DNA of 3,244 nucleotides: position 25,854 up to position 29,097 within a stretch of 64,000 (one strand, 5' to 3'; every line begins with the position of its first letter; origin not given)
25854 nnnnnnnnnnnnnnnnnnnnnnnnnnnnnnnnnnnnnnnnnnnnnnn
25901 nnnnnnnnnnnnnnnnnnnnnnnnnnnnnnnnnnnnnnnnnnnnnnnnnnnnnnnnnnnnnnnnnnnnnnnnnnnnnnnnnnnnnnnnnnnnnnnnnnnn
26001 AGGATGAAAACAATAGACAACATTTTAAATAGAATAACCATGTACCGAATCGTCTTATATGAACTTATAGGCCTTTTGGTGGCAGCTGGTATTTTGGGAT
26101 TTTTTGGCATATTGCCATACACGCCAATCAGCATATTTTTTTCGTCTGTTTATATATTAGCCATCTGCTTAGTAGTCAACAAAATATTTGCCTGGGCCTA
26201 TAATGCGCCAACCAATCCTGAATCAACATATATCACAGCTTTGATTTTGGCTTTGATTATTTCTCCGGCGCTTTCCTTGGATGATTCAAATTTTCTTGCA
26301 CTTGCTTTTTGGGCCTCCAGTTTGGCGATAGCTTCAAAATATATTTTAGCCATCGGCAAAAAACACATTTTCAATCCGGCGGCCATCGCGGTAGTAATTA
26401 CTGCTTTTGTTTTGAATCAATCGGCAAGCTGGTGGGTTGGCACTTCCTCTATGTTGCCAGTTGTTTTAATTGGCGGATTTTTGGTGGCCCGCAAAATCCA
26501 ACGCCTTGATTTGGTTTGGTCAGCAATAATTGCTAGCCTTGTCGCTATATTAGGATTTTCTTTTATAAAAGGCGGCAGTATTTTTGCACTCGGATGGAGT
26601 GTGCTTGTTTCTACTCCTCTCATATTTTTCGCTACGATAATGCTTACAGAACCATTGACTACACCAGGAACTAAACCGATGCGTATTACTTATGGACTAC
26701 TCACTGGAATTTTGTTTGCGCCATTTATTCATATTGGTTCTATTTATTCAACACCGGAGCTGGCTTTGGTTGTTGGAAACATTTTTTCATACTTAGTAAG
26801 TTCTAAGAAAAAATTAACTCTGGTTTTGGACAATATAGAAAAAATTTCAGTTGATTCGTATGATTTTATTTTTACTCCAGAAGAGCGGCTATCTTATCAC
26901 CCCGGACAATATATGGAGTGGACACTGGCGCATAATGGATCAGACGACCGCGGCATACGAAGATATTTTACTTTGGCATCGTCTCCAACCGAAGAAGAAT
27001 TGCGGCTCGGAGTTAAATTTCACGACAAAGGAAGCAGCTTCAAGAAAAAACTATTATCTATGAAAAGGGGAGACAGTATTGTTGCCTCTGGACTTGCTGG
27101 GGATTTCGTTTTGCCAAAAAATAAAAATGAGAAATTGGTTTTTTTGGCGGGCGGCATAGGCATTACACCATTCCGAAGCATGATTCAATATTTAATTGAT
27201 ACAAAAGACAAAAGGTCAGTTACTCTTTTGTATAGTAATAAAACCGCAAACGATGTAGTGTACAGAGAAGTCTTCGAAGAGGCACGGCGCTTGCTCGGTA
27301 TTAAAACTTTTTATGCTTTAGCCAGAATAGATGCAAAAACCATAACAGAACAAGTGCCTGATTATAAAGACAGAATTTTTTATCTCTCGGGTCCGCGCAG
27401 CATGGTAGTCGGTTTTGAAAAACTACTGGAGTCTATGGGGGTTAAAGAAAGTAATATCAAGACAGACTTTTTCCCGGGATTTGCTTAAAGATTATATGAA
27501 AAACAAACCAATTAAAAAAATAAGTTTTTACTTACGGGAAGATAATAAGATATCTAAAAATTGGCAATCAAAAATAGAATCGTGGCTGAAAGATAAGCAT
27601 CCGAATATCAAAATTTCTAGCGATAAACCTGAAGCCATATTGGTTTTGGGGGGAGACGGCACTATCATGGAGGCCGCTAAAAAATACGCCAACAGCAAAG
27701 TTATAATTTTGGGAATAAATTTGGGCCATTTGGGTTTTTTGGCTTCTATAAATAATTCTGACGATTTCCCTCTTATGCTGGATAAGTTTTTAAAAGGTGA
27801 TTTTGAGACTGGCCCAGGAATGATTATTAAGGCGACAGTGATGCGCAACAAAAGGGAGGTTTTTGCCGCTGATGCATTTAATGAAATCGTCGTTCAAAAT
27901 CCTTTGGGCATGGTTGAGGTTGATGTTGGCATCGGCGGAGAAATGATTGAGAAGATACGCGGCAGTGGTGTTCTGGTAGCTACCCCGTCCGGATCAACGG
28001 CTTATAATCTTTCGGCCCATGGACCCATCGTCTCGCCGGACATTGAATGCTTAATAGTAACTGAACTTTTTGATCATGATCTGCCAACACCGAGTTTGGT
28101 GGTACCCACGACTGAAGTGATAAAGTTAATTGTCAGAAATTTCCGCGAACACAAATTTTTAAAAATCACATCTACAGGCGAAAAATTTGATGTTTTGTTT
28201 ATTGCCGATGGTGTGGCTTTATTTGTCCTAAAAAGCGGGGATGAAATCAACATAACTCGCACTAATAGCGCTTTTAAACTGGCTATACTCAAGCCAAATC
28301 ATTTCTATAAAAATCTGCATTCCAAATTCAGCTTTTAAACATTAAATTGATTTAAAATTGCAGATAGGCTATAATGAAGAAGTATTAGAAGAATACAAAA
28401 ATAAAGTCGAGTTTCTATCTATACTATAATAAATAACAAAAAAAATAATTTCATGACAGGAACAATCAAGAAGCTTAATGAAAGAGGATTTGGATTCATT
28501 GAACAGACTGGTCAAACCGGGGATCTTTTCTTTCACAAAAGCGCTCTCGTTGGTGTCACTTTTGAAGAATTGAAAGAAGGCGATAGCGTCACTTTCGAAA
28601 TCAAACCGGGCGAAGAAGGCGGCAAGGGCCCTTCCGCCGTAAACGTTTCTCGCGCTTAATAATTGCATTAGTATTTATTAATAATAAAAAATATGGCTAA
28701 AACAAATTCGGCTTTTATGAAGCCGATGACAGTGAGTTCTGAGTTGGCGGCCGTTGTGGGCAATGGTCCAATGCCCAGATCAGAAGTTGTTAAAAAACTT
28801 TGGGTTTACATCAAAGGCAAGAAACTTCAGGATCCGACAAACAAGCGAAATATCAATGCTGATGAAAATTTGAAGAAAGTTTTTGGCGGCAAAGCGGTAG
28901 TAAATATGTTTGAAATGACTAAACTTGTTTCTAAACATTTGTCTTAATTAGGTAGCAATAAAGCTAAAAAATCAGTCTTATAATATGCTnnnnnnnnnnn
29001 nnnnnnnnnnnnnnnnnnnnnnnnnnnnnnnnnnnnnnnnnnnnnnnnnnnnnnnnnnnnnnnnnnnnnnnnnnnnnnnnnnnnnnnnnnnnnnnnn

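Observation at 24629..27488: Extracytosolic flavinylation / transmembrane electron-transfer module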

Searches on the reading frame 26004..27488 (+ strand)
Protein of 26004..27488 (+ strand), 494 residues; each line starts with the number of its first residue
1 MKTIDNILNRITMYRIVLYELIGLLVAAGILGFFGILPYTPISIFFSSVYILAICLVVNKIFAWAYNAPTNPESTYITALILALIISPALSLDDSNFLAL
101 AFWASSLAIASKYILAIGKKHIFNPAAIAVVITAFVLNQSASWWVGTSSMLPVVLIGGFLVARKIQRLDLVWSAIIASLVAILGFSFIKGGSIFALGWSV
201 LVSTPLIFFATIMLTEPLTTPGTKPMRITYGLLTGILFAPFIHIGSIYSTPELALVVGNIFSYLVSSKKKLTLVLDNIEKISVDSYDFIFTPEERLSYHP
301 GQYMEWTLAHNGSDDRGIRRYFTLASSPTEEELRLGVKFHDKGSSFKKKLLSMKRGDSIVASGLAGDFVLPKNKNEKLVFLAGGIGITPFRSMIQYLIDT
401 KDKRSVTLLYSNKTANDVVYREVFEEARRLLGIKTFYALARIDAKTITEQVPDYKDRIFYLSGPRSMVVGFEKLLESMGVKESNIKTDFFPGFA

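Call 4: search_protein_families(library=ncbifam, proteins=[window:26004-27488:+], max_evalue=0.01)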
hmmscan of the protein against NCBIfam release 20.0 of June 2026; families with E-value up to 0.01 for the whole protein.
window:26004-27488:+ (494 aa): 24 families
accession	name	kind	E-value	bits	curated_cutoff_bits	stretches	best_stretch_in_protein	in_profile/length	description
NF009805.0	PRK13289.1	equivalog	7.1e-25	87.8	432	1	296-490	183-392/399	NO-inducible flavohemoprotein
NF007964.0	PRK10684.1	equivalog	1.6e-18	66.7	383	1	286-490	25-237/333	NADH oxidoreductase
TIGR02160.1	PA_CoA_Oxy5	hypoth_equivalog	3.4e-18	65.6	420.8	1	294-490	29-241/352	1,2-phenylacetyl-CoA epoxidase subunit PaaE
NF040810.1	BenC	equivalog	3.5e-17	62.6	430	1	271-488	105-328/333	benzoate 1,2-dioxygenase electron transfer component BenC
NF058606.1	GlBtMonoRdsGbcB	equivalog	7.8e-17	61.2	500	1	282-427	25-170/362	glycine betaine monooxygenase reductase subunit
TIGR01941.1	nqrF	equivalog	9.2e-15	54.5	295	1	344-428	243-324/405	NADH:ubiquinone reductase (Na(+)-transporting) subunit F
NF005963.0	PRK08051.1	equivalog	2e-13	50.2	230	1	275-422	8-150/233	NAD(P)H-flavin reductase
NF045803.1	MethMoxFADbindMmoC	equivalog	1.4e-12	47.1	500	1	273-426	116-264/343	aromatic/alkene monooxygenase hydroxylase FAD-binding subunit MmoC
NF040830.1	sulfhyd_ShyC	equivalog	2.6e-12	46.5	600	1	293-422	34-155/288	NAD(P)-dependent hydrogenase/sulfhydrogenase 2 subunit gamma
NF006220.0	PRK08345.1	subfamily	2.8e-11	43.2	395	1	293-441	38-181/294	cytochrome-c3 hydrogenase subunit gamma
TIGR02911.1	sulfite_red_B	equivalog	7.5e-09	35.1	288.6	1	345-456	68-181/261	anaerobic sulfite reductase subunit AsrB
NF000796.0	PRK00054.1-1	equivalog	4e-08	32.8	224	1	344-430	61-143/254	dihydroorotate dehydrogenase electron transfer subunit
NF008822.0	PRK11872.1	equivalog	1.2e-07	31.1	402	1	293-424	132-258/341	anthranilate 1,2-dioxygenase electron transfer component AntC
NF052252.1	flav_redu_LuxG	exception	3.1e-07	29.8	340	1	276-417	6-144/232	flavin mononucleotide reductase LuxG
NF008178.0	PRK10926.1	equivalog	2.1e-06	27.2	390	1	298-428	31-159/248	ferredoxin--NADP(+) reductase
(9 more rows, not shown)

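Call 5: search_protein_families(library=pfam, proteins=[window:26004-27488:+], max_evalue=0.01)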
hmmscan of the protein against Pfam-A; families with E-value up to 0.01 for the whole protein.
window:26004-27488:+ (494 aa): 4 families
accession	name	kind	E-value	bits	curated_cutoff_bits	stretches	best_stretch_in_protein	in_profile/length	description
PF00175.26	NAD_binding_1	-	1.5e-10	42.1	22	1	380-433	1-55/109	Oxidoreductase NAD-binding domain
PF03116.20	NQR2_RnfD_RnfE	-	3.6e-07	30.3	27.7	1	146-266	171-287/296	NQR2, RnfD, RnfE family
PF00970.30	FAD_binding_6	-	0.00028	21.6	21.1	1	274-368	3-97/99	Oxidoreductase FAD-binding domain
PF08030.17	NAD_binding_6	-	0.0013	19.3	22.2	1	376-415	2-46/156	Ferric reductase NAD binding domain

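Call 13: find_homologous_proteins(query=window:26004-27488:+, max_evalue=0.00001)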
Query window:26004-27488:+ (494 aa): 7946 proteins with E <= 0.00001 among 8000 candidates; the best 120 are listed.
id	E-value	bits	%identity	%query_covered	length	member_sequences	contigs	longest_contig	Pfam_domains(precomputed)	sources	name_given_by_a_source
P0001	0.0e+0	1051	100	98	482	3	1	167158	PF00175.27,PF03116.21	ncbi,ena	-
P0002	6.2e-262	888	80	100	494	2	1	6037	PF00175.27,PF00970.31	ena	-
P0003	1.8e-253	860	80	98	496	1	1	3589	PF00175.27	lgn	-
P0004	7.9e-246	834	76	100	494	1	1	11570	PF00175.27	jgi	-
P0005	4.8e-240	815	73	100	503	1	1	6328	PF00175.27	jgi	jgi:ferredoxin-NADP reductase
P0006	7.8e-237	805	72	100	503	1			PF00175.27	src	-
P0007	4.6e-234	796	73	100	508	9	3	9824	PF00175.27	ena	-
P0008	1.8e-232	790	70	100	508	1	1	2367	PF00175.27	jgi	jgi:ferredoxin-NADP reductase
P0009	1.2e-231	788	70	100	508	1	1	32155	PF00175.27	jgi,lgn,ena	-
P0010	6.7e-226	769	69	100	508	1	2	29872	PF00175.27,PF00970.31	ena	-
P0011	1.6e-221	754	68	100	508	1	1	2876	PF00175.27,PF00970.31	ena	-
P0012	5.0e-216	736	67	98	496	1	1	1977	PF00175.27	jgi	jgi:ferredoxin-NADP reductase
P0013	1.2e-211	722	72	91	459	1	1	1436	PF00175.27,PF00970.31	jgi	jgi:ferredoxin-NADP reductase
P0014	7.2e-208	709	65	98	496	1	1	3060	PF00175.27,PF00970.31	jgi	jgi:ferredoxin-NADP reductase/Na+-translocating ferredoxin:NAD+ oxidoreductase RnfD subunit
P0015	8.4e-207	706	66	97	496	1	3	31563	PF00175.27,PF00970.31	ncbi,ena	-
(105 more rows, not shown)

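Call 16: find_related_loci(query=A1, collection=genome_contigs, flank=7000)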
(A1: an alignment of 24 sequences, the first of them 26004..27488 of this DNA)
Query A1 (494 aa) in genome_contigs; peptide patterns used: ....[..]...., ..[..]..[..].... (x = any residue, [..] = any of these).
599 stretches matched a pattern (row limit reached: there are more); 594 encode a relative of the query (tblastn E <= 1e-3); the best 80 are kept; 80 distinct loci.
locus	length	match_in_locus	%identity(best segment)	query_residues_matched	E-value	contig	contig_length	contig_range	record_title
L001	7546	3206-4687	60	1-494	0e+0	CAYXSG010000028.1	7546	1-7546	MAG TPA_asm: uncultured Candidatus Saccharibacteria bacterium isolate binchicken_co54_30 genome assembly, contig: NODE_1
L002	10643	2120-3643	56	1-494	0e+0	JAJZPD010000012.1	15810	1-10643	MAG: bacterium isolate SKS1.bin112 NODE_6630_length_15810_cov_2.305618, whole genome shotgun sequence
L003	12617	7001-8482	58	2-494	0e+0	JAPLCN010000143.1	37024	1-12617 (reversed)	MAG: Actinomycetota bacterium isolate LacPavin_0419_WC70L_MAG_33_13 LacPavin_0419_WC70L_scaffold_290652, whole genome sh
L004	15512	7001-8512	55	1-494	2e-180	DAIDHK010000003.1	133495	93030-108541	MAG TPA_asm: Candidatus Levyibacteriota bacterium isolate clean343 NODE_3_length_133495_cov_12.109453, whole genome shot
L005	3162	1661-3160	54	4-489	0e+0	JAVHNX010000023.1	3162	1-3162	MAG: Candidatus Paceibacterota bacterium isolate WB02no17_34_18 NODE_26486_length_3162_cov_10.907950, whole genome shotg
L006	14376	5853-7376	53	1-494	3e-179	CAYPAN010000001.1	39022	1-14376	MAG TPA_asm: uncultured Candidatus Saccharibacteria bacterium isolate binchicken_co241_293 genome assembly, contig: NODE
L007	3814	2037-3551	53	4-494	0e+0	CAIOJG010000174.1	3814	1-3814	MAG: Candidatus Magasanikbacteria bacterium isolate AM_bin-3693 genome assembly, contig: bin-3693:174/190, whole genome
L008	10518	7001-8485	56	1-494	1e-178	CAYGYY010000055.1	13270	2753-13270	MAG TPA_asm: uncultured Actinomycetota bacterium isolate ERP119294_co1_431 genome assembly, contig: NODE_6231_length_132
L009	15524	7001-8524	56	4-494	5e-178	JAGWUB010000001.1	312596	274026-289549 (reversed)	MAG: Patescibacteria group bacterium isolate REEB387 contig-150_4, whole genome shotgun sequence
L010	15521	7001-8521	55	2-494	5e-177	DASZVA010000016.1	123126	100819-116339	MAG TPA_asm: Candidatus Peribacteraceae bacterium isolate SMAG_U6119 k141_573465, whole genome shotgun sequence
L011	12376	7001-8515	54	1-494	7e-177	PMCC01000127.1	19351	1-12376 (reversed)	MAG: Actinomycetota bacterium isolate fen_731 73.20120700_E3M.220_contig_96161, whole genome shotgun sequence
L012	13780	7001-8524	54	1-494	1e-176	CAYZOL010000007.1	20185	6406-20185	MAG TPA_asm: uncultured Candidatus Saccharibacteria bacterium isolate SRP342105_co1_326 genome assembly, contig: NODE_35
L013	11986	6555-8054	55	1-494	5e-176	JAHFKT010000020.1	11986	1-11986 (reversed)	MAG: Candidatus Yanofskybacteria bacterium isolate nzgw416 NODE_3740_length_11987_cov_3.668043, whole genome shotgun seq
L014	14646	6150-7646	54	4-493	7e-176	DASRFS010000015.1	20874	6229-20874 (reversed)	MAG TPA_asm: Patescibacteria group bacterium isolate SMAG_U10038 k141_1689002, whole genome shotgun sequence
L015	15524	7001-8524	54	1-493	6e-176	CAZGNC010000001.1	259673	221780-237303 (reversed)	MAG TPA_asm: uncultured Candidatus Saccharibacteria bacterium isolate SRP292972_co1_17 genome assembly, contig: NODE_62_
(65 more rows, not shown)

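Call 24: search_solved_structures(query=A1, max_evalue=0.01, show_alignments=0)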
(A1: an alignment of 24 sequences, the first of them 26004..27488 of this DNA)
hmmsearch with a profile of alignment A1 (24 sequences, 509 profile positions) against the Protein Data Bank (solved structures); distinct sequences matched with E-value up to 0.01: 124 (the best 60 are shown).
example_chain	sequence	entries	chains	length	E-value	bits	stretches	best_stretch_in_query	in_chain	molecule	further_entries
7qty_A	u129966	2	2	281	4.5e-16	61.9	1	349-507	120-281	Na(+)-translocating NADH-quinone reductase subunit F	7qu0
7qu3_A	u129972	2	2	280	1.7e-15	60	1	347-507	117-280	Na(+)-translocating NADH-quinone reductase subunit F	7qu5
2r6h_A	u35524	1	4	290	2.1e-15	59.7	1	350-503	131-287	NADH:ubiquinone oxidoreductase, Na translocating, F subunit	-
7xk3_F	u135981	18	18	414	8.8e-15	57.6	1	349-508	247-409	Na(+)-translocating NADH-quinone reductase subunit F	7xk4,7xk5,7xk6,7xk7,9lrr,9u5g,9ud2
4u9u_A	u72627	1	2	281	9e-15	57.6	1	349-507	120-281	Na(+)-translocating NADH-quinone reductase subunit F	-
8ad4_A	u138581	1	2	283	9.2e-15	57.6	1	349-507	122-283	Na(+)-translocating NADH-quinone reductase subunit F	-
4uaj_A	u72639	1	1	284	9.3e-15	57.6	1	349-507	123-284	Na(+)-translocating NADH-quinone reductase subunit F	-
8a1t_F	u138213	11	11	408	1.7e-14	56.7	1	349-507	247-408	Na(+)-translocating NADH-quinone reductase subunit F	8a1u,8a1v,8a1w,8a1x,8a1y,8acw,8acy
6o0a_A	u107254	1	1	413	3.6e-14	55.6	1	274-505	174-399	Flavohemoglobin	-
2eix_A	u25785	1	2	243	4.2e-14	55.4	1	270-496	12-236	NADH-cytochrome b5 reductase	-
8ad3_A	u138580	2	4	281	5e-14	55.1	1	349-503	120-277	Na(+)-translocating NADH-quinone reductase subunit F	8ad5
3ozu_A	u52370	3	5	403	1.5e-13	53.5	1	296-505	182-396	Flavohemoprotein | Flavohemoglobin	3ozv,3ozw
1cqx_A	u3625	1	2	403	1.7e-13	53.4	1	296-505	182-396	FLAVOHEMOPROTEIN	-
4wqm_A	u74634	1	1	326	7.2e-13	51.3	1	268-503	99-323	Toluene-4-monooxygenase electron transfer component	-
4eh1_A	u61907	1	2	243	4.3e-12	48.8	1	295-506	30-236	Flavohemoprotein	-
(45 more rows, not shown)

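Call 32: find_encoding_contigs(protein=P0001, flank=3000, max_places=3)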
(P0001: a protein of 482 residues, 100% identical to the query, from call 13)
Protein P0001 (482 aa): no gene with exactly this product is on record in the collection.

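Call 35: predict_structure(alignment_id=A1)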
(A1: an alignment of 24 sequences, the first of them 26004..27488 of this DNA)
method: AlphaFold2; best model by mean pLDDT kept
length: 494 residues; sequences in the alignment: 24
mean_pLDDT: 82.1   pTM: 0.71
mean pLDDT of the five models: 82.1, 82.0, 81.5, 78.7, 70.4
residues with pLDDT >= 90: 155; 70-90: 256; 50-70: 74; < 50: 9
segments of 3 or more residues with pLDDT < 50: 491-494
pLDDT, mean of each block of 10 residues (from residue 1): 69 79 93 90 94 93 77 83 89 87 88 62 63 68 79 90 84 92 85 80 85 75 82 88 65 79 72 87 88 80 68 53 78 84 73 84 72 92 88 94 94 87 94 90 92 95 82 94 80 38
secondary structure, 60 per line:
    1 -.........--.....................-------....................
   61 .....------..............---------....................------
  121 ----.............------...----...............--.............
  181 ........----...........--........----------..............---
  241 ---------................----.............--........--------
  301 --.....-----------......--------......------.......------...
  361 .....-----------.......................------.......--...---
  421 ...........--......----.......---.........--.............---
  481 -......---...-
elements in order: H2-10 H13-33 H41-65 H72-85 H95-114 H125-137 H151-165 H168-188 H193-203 H206-213 H224-237 H250-265 E270-282 E285-292 E303-307 E319-324 E333-338 H345-351 E358-365 E377-383 H384-399 E406-412 H421-431 E434-439 H444-450 E457-462 H465-477 E485-487

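Call 37: fold_search(model_id=the predicted structure, library=pdb)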
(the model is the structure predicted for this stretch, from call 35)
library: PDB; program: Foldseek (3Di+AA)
matches with E <= 10: 1389; with E <= 0.001: 329
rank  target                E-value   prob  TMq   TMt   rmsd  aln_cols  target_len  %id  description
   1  6o0a                  3.8e-16  1.00  0.42  0.53  13.9       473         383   16  Crystal structure of flavohemoglobin from Malassezia yamatoensis with bound FAD and heme determined by iron SAD phasing (released 2019-03-06)
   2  1gvh                  5.4e-16  1.00  0.43  0.53   6.0       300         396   20  The X-ray structure of ferric Escherichia coli flavohemoglobin reveals an unespected geometry of the distal heme pocket (released 2002-08-06)
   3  4eh1_B                1.6e-15  1.00  0.40  0.79   3.9       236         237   23  Crystal Structure of the Flavohem-like-FAD/NAD Binding Domain of Nitric Oxide Dioxygenase from Vibrio cholerae O1 biov (released 2012-04-25)
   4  4g1v                  3.5e-15  1.00  0.44  0.53  10.2       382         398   16  X-ray structure of yeast flavohemoglobin (released 2012-11-14)
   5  5ogx                  1.1e-14  1.00  0.40  0.59   3.2       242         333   23  Crystal structure of Amycolatopsis cytochrome P450 reductase GcoB. (released 2018-07-04)
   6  4eh1_A                2.7e-14  1.00  0.41  0.81   2.5       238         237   23  Crystal Structure of the Flavohem-like-FAD/NAD Binding Domain of Nitric Oxide Dioxygenase from Vibrio cholerae O1 biov (released 2012-04-25)
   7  4g1b_A                3.9e-14  1.00  0.42  0.51  11.3       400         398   16  X-ray structure of yeast flavohemoglobin in complex with econazole (released 2012-11-14)
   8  8qta                  4.3e-14  1.00  0.41  0.49  17.0       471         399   15  Cryo-EM structure of Streptococcus pneumoniae NADPH oxidase F397A mutant in complex with NADPH (released 2024-07-24)
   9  8qt6                  5.5e-14  1.00  0.42  0.51  16.8       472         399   16  Cryo-EM structure of Streptococcus pneumoniae NADPH oxidase (released 2024-07-24)
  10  4wqm                  1.4e-13  1.00  0.37  0.54   5.0       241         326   23  Structure of the toluene 4-monooxygenase NADH oxidoreductase T4moF, K270S K271S variant (released 2015-09-09)
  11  2r6h_C                2.6e-13  1.00  0.39  0.65   6.5       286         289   21  Crystal structure of the domain comprising the NAD binding and the FAD binding regions of the NADH:ubiquinone oxidored (released 2007-09-11)
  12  1krh_A                3.9e-13  1.00  0.39  0.56   5.8       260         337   20  X-ray Structure of Benzoate Dioxygenase Reductase (released 2002-05-15)
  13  7qty                  4.5e-13  1.00  0.39  0.68   6.0       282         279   20  X-ray structure of FAD domain of NqrF of Klebsiella pneumoniae (released 2022-02-09)
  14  7qu5                  6.4e-13  1.00  0.41  0.70   5.1       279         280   17  X-ray structure of FAD domain of NqrF of Pseudomonas aeruginosa (released 2022-02-09)
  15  7qu3                  8.3e-13  1.00  0.40  0.69   5.0       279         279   18  X-ray structure of FAD domain of NqrF of Pseudomonas aeruginosa (released 2022-02-09)
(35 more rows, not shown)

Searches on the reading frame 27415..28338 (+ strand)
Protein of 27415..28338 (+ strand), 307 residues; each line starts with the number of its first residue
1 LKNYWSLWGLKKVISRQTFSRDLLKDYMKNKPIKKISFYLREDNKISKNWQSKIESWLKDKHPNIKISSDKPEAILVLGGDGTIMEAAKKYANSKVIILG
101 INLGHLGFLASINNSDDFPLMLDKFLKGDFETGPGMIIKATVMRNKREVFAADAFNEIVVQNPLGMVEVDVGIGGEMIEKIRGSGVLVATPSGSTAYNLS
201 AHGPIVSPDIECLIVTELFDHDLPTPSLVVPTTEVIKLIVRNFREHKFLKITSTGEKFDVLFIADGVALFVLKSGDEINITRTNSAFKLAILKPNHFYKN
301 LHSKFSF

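Call 5: search_protein_families(library=pfam, proteins=[window:27415-28338:+], max_evalue=0.01)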
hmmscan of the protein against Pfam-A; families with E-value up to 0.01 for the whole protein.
window:27415-28338:+ (307 aa): 3 families
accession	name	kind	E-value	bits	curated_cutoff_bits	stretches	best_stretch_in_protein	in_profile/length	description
PF20143.4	NAD_kinase_C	-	1.7e-18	67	23.7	1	158-257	6-103/126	ATP-NAD kinase C-terminal domain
PF01513.26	NAD_kinase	-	2.2e-12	47.8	25.5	1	42-130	46-130/130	ATP-NAD kinase N-terminal domain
PF00781.29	DAGK_cat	-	0.0074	16.3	23.6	0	67-95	51-80/125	Diacylglycerol kinase catalytic domain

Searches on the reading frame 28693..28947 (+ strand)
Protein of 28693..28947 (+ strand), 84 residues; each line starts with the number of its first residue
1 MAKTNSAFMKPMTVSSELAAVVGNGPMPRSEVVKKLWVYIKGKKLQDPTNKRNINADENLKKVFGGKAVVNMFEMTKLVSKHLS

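Call 70: search_protein_families(library=pfam, proteins=[window:28693-28947:+], max_evalue=0.001)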
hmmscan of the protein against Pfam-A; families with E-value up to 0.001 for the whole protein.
window:28693-28947:+ (84 aa): 1 family
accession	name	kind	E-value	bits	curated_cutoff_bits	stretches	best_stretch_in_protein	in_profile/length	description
PF02201.23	SWIB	-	3.2e-31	107.4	25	1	10-83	1-74/74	SWIB/MDM2 domain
